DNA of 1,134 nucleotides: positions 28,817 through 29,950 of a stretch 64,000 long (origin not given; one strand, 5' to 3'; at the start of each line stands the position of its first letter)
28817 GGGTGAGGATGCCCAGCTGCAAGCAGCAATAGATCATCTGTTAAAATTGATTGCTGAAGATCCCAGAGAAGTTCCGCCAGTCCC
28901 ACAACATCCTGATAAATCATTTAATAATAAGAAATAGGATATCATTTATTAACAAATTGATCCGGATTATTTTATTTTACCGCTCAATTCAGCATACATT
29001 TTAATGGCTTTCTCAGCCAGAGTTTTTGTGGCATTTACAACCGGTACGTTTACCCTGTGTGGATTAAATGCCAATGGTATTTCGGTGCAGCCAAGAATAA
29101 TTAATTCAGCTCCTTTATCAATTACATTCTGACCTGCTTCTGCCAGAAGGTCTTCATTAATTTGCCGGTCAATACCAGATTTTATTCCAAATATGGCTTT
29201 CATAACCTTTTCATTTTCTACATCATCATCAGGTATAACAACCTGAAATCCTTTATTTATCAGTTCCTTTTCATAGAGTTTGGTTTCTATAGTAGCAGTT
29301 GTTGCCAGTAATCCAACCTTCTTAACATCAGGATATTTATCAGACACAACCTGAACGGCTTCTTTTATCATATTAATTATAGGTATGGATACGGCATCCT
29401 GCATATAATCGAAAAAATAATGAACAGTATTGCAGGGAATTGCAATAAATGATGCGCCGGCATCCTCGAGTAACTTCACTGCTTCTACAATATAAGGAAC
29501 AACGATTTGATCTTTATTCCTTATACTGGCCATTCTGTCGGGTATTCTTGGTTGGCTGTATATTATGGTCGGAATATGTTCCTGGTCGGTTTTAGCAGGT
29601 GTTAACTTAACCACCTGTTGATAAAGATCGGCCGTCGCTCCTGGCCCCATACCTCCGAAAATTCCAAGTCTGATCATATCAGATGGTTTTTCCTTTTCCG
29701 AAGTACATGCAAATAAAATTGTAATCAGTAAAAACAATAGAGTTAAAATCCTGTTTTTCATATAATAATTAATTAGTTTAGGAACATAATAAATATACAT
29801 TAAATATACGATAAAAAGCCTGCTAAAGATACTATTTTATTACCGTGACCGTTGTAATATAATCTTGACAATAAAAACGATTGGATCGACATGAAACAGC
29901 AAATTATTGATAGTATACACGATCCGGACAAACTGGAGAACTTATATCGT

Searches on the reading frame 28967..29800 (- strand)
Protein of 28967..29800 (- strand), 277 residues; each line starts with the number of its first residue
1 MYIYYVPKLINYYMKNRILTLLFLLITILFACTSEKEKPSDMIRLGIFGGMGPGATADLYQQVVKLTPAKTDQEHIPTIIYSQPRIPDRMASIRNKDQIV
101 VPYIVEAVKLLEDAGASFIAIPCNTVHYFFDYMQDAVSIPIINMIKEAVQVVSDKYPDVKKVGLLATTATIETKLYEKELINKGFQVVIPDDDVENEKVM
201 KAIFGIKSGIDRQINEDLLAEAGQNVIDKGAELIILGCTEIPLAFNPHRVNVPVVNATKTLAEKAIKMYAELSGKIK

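Call 45: search_protein_families(library=pfam, proteins=[window:28967-29800:-], max_evalue=0.00001)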
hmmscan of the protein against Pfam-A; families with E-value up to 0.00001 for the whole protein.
window:28967-29800:- (277 aa): 1 family
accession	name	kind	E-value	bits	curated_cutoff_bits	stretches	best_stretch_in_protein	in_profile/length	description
PF01177.27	Asp_Glu_race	-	2e-45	155.6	31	1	49-265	2-211/211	Asp/Glu/Hydantoin racemase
